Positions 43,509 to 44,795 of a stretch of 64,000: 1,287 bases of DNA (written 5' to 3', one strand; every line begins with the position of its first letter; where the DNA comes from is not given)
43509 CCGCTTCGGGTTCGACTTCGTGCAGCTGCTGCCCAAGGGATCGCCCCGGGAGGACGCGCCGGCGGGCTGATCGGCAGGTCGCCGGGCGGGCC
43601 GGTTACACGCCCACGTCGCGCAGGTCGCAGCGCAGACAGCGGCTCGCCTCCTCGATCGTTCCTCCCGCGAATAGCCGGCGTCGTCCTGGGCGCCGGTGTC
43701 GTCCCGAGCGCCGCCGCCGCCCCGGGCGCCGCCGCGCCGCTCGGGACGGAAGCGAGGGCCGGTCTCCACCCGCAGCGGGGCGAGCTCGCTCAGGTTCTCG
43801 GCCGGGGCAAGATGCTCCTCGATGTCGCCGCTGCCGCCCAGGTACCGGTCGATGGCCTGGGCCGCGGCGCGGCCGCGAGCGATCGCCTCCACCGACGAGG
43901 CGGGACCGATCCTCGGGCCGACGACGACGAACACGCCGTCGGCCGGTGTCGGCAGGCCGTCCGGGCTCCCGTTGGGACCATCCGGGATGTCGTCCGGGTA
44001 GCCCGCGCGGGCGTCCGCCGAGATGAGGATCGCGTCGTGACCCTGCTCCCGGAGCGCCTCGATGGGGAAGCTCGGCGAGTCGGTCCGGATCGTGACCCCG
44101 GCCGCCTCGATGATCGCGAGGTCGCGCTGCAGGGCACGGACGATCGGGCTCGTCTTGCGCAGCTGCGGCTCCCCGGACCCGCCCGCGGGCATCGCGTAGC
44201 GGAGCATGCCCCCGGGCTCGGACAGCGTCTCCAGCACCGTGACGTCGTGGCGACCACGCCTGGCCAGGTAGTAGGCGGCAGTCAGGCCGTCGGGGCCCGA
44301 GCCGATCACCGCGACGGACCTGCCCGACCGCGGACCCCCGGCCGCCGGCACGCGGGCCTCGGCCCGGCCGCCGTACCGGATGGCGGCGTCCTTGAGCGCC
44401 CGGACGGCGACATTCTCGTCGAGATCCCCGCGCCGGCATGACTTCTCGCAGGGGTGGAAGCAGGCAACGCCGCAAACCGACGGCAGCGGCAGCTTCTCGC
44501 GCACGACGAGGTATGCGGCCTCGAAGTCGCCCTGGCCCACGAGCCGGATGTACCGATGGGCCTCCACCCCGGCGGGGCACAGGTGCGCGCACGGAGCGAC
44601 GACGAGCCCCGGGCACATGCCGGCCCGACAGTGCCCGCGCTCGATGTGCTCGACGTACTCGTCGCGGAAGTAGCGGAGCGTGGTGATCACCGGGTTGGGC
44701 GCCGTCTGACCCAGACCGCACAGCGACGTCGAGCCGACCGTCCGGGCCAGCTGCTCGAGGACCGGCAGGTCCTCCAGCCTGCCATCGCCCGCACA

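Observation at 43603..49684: Second, convergent FDH cluster: full-length Sec-FdhA translationally coupled (GTGA) to a ~1100-aa NuoE/Trx-[2Fe-2S]/NuoF/2x[4Fe-4S]/GltD fusion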

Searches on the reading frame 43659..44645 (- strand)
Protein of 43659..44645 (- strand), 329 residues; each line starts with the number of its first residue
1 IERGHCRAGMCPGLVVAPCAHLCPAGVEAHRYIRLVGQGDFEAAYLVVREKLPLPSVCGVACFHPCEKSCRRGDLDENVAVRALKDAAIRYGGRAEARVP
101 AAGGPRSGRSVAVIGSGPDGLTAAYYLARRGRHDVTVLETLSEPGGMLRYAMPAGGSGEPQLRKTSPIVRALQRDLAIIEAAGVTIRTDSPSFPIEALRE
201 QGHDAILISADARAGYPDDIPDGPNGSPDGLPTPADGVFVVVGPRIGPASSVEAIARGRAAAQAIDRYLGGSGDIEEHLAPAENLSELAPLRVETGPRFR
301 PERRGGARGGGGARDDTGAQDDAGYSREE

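Call 58: predict_structure(alignment_id=A4)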
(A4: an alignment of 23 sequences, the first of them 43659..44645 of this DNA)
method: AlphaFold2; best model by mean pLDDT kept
length: 329 residues; sequences in the alignment: 23
mean_pLDDT: 73.6   pTM: 0.77
mean pLDDT of the five models: 73.6, 73.4, 72.0, 70.8, 70.3
residues with pLDDT >= 90: 126; 70-90: 85; 50-70: 37; < 50: 81
segments of 3 or more residues with pLDDT < 50: 1-20, 70-78, 214-219, 221-226, 246-248, 294-329
pLDDT, mean of each block of 10 residues (from residue 1): 29 36 74 84 93 89 60 44 82 93 93 94 97 96 88 71 87 95 96 91 94 52 47 78 58 87 96 93 76 47 37 35 32
secondary structure, 60 per line:
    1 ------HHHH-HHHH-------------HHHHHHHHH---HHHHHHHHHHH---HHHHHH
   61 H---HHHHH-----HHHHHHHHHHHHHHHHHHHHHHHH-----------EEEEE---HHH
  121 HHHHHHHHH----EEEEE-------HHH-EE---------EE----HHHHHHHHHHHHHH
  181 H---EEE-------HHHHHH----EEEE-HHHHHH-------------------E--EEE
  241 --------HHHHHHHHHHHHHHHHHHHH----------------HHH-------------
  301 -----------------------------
elements in order: H7-10 H12-15 H29-37 H41-51 H55-61 H65-69 H75-98 E110-114 H118-129 E134-138 H167-181 E185-187 H195-200 E205-208 H210-215 E238-240 H249-268

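Call 60: fold_search(model_id=the predicted structure, library=pdb)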
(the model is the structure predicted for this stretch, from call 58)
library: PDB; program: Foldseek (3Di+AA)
matches with E <= 10: 1818; with E <= 0.001: 78
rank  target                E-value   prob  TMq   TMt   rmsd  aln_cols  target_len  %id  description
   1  9bov_A                2.0e-11  1.00  0.47  0.14   6.8       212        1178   32  Structure of electron bifurcating Nfn-ABC complexed with NAD from Caldicellulosiruptor saccharolyticus (released 2025-03-05)
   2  9n5v_A                3.9e-11  1.00  0.46  0.17   5.1       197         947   33  Structure of the NAD(H)-bound Thermococcus sibiricus NfnABC complex (released 2025-05-07)
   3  8oh5_C                6.2e-11  1.00  0.48  0.14   4.6       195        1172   31  Cryo-EM structure of the electron bifurcating transhydrogenase StnABC complex from Sporomusa Ovata (state 2) (released 2023-09-13)
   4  9n5u_A                1.9e-10  1.00  0.46  0.17   8.1       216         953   30  Structure of the Thermococcus sibiricus NfnABC complex (released 2025-05-07)
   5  1gth_B                1.7e-09  1.00  0.46  0.16   5.6       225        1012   22  DIHYDROPYRIMIDINE DEHYDROGENASE (DPD) FROM PIG, TERNARY COMPLEX WITH NADPH AND 5-IODOURACIL (released 2002-04-11)
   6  7ljt_D                1.8e-09  1.00  0.46  0.16   4.7       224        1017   23  Porcine Dihydropyrimidine Dehydrogenase (DPD) soaked with 5-Ethynyluracil (5EU), NADPH - 20 minutes (released 2021-04-07)
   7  1gt8_A                1.8e-09  1.00  0.45  0.16   5.8       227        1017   22  DIHYDROPYRIMIDINE DEHYDROGENASE (DPD) FROM PIG, TERNARY COMPLEX WITH NADPH AND URACIL-4-ACETIC ACID (released 2002-04-11)
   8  8f6n_A                1.9e-09  1.00  0.46  0.16   5.5       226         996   20  Dihydropyrimidine Dehydrogenase (DPD) C671S Mutant Soaked with Thymine Quasi-Anaerobically (released 2023-02-01)
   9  8f5w_B                1.9e-09  1.00  0.46  0.16   5.6       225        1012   22  Dihydropyrimidine Dehydrogenase (DPD) C671S Mutant Soaked with Dihydrothymine and NADPH Quasi-Anaerobically (released 2023-02-01)
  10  7lju_B                2.0e-09  1.00  0.46  0.17   4.6       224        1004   23  Porcine Dihydropyrimidine Dehydrogenase (DPD) crosslinked with 5-Ethynyluracil (5EU) (released 2021-04-07)
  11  8f5w_D                2.5e-09  1.00  0.46  0.16   4.7       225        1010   22  Dihydropyrimidine Dehydrogenase (DPD) C671S Mutant Soaked with Dihydrothymine and NADPH Quasi-Anaerobically (released 2023-02-01)
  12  1gth_C                3.0e-09  1.00  0.46  0.16   4.6       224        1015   23  DIHYDROPYRIMIDINE DEHYDROGENASE (DPD) FROM PIG, TERNARY COMPLEX WITH NADPH AND 5-IODOURACIL (released 2002-04-11)
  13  7ljt_B                3.0e-09  1.00  0.45  0.16   5.9       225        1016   22  Porcine Dihydropyrimidine Dehydrogenase (DPD) soaked with 5-Ethynyluracil (5EU), NADPH - 20 minutes (released 2021-04-07)
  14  2vdc_G                3.1e-09  1.00  0.45  0.33   4.8       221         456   24  THE 9.5 A RESOLUTION STRUCTURE OF GLUTAMATE SYNTHASE FROM CRYO-ELECTRON MICROSCOPY AND ITS OLIGOMERIZATION BEHAVIOR IN (released 2008-01-15)
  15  1gt8_B                3.5e-09  1.00  0.46  0.16   5.5       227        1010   21  DIHYDROPYRIMIDINE DEHYDROGENASE (DPD) FROM PIG, TERNARY COMPLEX WITH NADPH AND URACIL-4-ACETIC ACID (released 2002-04-11)
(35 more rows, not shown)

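Call 76: search_protein_representatives(protein=window:43659-44645:-)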
Query: 329 residues. Proteins with E-value up to 0.001 (for the whole library): 8815; up to 1e-10: 4400; up to 1e-30: 217. The best 150 are listed.
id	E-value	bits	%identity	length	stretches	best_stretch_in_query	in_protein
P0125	1.5e-124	432.4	73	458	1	12-315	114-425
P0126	2.5e-72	260.7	66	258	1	99-328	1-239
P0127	5.8e-54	200.3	43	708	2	2-215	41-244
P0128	2.0e-53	198.6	48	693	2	13-220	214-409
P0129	3.5e-53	197.8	46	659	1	4-301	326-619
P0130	4.6e-52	194.1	45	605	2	14-221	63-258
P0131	8.5e-51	189.9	37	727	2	12-225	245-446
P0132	9.3e-51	189.8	43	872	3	16-264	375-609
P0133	1.4e-50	189.2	51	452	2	33-213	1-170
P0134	8.3e-49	183.4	45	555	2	12-264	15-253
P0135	1.1e-48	183.0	47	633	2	12-221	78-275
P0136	1.6e-48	182.4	47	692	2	19-221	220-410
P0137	4.4e-48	181.0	41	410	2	16-229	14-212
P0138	1.3e-47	179.4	46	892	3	17-220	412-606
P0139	1.4e-47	179.4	46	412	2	15-228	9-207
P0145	7.4e-45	170.4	42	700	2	15-264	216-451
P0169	3.2e-40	155.2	44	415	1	16-285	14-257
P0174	1.2e-39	153.2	43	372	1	9-285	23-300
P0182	7.1e-39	150.7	38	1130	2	4-287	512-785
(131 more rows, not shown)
